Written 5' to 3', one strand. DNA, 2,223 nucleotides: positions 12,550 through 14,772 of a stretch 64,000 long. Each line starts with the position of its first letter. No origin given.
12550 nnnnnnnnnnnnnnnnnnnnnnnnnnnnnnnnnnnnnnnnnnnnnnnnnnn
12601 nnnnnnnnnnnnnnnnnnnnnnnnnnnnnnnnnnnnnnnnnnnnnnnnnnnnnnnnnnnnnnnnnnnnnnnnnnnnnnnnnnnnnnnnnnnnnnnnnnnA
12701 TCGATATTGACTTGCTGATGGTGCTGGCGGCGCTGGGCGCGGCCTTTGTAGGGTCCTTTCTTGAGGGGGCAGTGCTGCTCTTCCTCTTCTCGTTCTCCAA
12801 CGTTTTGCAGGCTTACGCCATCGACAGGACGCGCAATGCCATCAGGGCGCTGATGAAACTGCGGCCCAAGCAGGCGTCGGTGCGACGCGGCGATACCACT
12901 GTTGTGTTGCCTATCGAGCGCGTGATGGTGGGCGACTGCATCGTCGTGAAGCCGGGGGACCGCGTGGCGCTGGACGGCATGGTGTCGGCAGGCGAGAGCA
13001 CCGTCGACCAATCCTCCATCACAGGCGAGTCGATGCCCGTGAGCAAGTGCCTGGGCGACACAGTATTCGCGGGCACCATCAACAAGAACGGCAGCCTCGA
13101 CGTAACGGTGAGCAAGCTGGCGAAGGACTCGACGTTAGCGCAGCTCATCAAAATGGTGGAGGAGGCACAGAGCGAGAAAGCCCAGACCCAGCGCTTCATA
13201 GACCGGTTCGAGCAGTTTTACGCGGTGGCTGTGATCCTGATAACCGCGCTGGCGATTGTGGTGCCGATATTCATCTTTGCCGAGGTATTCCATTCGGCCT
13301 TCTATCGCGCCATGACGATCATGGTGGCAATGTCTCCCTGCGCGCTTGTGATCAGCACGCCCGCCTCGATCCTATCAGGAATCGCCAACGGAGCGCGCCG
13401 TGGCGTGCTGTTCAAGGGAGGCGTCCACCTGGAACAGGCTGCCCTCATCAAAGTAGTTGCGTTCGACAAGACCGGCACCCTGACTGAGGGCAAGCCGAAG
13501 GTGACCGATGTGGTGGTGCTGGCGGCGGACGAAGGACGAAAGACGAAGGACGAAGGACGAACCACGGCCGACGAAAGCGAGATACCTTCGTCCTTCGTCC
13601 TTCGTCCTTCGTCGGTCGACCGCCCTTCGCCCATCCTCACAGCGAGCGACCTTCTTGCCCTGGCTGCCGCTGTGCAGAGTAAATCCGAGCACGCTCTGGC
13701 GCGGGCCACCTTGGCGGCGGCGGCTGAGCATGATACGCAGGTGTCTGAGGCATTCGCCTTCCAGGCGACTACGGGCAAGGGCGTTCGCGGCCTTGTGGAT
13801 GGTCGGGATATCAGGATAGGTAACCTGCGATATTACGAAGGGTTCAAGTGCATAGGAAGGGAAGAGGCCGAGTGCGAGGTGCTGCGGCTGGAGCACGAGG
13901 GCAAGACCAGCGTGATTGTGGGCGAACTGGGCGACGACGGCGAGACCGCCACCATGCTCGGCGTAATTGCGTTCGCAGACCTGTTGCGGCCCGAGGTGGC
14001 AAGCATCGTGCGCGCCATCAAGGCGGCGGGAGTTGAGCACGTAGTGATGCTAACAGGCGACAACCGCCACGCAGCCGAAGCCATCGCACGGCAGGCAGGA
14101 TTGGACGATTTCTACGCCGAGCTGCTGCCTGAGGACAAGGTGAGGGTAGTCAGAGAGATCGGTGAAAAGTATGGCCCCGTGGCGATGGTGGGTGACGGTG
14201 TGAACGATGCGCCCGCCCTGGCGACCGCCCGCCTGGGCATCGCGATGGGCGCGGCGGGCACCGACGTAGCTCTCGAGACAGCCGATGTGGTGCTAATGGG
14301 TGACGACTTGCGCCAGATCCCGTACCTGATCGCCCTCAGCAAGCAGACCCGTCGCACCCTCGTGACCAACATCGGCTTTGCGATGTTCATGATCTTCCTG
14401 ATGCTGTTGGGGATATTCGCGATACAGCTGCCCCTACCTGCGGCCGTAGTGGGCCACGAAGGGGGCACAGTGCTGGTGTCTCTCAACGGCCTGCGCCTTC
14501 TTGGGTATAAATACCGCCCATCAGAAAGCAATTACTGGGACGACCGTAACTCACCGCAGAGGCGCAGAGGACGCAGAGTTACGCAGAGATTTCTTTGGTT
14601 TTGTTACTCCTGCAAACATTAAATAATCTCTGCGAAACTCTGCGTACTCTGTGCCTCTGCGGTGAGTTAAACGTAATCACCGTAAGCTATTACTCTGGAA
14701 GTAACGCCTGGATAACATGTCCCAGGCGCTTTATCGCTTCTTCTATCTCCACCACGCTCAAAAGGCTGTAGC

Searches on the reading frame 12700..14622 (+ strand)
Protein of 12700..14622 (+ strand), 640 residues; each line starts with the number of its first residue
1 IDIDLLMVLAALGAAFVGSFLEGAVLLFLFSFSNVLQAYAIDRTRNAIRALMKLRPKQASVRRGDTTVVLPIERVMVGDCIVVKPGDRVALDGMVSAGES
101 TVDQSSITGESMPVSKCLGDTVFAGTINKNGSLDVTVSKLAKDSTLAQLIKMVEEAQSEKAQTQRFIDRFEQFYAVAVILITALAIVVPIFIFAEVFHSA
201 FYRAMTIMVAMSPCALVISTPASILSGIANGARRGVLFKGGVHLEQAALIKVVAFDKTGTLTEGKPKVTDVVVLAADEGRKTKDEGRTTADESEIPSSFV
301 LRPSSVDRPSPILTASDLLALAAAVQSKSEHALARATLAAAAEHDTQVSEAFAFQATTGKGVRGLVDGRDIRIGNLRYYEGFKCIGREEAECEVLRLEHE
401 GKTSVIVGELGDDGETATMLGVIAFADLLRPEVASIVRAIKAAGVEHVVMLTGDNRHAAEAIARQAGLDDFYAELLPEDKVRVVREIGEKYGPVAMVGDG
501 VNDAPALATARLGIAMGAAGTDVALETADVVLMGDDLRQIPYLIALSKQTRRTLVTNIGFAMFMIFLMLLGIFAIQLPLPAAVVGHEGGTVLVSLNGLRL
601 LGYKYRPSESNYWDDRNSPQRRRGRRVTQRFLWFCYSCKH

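Call 33: search_solved_structures(query=window:12700-14622:+, show_alignments=1)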
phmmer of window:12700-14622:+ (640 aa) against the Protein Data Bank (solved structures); distinct sequences matched with E-value up to 0.001: 112 (the best 60 are shown).
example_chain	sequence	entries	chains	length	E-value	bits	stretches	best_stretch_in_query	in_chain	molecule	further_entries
7qbz_A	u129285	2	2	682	1.2e-121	410.5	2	2-271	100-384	Cadmium translocating P-type ATPase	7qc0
4umv_A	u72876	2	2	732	4.8e-98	332.5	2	3-271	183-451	ZINC-TRANSPORTING ATPASE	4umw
3j08_A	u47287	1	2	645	2.6e-94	320.2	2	18-278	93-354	copper-exporting P-type ATPase A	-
7r0g_A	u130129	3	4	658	2.7e-94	320.1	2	18-278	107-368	Putative copper-exporting P-type ATPase A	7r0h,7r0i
3j09_A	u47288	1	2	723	4.2e-94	319.5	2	18-278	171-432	copper-exporting P-type ATPase A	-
3rfu_A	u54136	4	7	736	1.3e-87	298.1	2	20-273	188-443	Copper efflux ATPase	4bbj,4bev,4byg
7xuk_A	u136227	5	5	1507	6.9e-75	256.1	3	399-572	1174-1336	Copper-transporting ATPase 2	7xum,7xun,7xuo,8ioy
8q75_A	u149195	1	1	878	2.2e-72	247.8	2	8-273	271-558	Copper-transporting ATPase HMA4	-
7si3_A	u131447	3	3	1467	3.2e-72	247.3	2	19-275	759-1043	P-type Cu(+) transporter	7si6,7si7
8q73_A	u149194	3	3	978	3.3e-72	247.2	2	8-273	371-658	Copper-transporting ATPase HMA4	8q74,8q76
3sky_A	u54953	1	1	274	7.5e-51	176.7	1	316-552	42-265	Copper-exporting P-type ATPase B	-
3skx_A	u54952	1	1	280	1.1e-50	176.1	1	316-551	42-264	Copper-exporting P-type ATPase B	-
3a1c_A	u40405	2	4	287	3.3e-47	164.7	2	317-551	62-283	Probable copper-exporting P-type ATPase A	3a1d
3a1e_A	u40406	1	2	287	4.5e-46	160.9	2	317-551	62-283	Probable copper-exporting P-type ATPase A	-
2b8e_A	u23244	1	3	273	4e-44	154.5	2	317-551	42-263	cation-transporting ATPase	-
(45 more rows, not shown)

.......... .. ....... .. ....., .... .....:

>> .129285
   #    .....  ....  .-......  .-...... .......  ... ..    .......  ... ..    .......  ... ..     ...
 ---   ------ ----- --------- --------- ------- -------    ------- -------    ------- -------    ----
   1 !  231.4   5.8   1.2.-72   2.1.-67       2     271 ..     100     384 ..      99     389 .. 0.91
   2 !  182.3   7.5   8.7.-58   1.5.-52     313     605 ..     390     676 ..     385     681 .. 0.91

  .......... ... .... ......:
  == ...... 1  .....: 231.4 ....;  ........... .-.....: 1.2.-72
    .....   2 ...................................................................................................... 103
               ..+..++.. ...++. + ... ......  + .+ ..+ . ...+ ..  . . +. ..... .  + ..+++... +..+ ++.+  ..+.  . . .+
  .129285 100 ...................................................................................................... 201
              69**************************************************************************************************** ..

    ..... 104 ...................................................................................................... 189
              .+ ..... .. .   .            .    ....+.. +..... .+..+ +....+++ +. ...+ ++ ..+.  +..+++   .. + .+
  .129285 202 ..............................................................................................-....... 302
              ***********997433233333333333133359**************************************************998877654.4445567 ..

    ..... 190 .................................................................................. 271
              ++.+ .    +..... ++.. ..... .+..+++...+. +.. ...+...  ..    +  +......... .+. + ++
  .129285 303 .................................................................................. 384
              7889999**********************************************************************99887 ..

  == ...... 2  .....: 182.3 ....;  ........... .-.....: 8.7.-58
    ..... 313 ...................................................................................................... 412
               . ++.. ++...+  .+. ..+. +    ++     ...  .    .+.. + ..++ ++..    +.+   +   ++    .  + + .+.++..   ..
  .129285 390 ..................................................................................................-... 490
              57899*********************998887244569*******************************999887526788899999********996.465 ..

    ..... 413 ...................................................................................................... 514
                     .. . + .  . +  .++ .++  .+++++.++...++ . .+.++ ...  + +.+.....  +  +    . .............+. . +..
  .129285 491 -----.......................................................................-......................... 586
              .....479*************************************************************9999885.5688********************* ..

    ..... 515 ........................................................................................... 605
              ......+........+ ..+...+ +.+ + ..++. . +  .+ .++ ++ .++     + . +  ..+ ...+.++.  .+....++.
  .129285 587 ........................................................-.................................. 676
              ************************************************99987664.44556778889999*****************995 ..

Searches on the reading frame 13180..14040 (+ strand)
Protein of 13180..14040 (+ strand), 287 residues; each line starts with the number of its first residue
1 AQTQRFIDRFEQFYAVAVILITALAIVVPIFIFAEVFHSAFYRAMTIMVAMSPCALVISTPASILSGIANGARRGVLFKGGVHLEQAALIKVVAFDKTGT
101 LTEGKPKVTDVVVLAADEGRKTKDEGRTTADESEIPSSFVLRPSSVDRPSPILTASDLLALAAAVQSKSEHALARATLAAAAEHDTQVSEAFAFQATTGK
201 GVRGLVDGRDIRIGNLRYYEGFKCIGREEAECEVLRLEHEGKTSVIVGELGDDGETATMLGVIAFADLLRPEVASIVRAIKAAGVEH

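Call 62: find_homologous_proteins(query=window:13180-14040:+)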
Query window:13180-14040:+ (287 aa): 2541 proteins with E <= 0.001 among 8000 candidates; the best 120 are listed.
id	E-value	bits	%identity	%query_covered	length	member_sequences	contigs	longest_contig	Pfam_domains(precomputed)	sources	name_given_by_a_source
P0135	1.5e-89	318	55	100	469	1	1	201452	PF00702.33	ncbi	ncbi:MAG: heavy metal translocating P-type ATPase [Anaerolineae bacterium]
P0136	1.5e-82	295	56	100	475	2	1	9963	PF00702.33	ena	-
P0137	3.9e-80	287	57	93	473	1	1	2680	PF00702.33,PF00122.26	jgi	jgi:Cd2+/Zn2+-exporting ATPase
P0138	1.8e-78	282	58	88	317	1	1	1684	PF00702.33,PF00122.26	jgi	jgi:Cd2+/Zn2+-exporting ATPase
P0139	8.1e-77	276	53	100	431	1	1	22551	PF00702.33,PF12710.14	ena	-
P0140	1.3e-76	276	51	100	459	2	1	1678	PF00702.33,PF00122.26,PF12710.14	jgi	jgi:Cd2+/Zn2+-exporting ATPase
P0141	1.3e-76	276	50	100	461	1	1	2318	PF00702.33,PF00122.26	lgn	-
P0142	2.1e-75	272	54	95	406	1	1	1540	PF00702.33,PF12710.14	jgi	jgi:Cd2+/Zn2+-exporting ATPase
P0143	4.9e-75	271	72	39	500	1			PF00702.33,PF00122.26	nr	nr:heavy metal translocating P-type ATPase [Anaerolineales bacterium]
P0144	2.3e-74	268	53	100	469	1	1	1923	PF00702.33,PF00122.26,PF12710.14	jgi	jgi:Cd2+/Zn2+-exporting ATPase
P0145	6.9e-74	267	53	100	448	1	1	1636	PF00702.33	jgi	jgi:Cd2+/Zn2+-exporting ATPase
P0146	1.5e-72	262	48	100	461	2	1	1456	PF00702.33,PF00122.26,PF12710.14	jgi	jgi:Cd2+/Zn2+-exporting ATPase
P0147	2.4e-71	258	50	100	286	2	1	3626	PF00702.33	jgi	-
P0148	7.2e-71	257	60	84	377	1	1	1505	PF00702.33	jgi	jgi:Cd2+/Zn2+-exporting ATPase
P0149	8.7e-71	257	51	100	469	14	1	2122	PF00702.33,PF00122.26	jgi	jgi:Cd2+/Zn2+-exporting ATPase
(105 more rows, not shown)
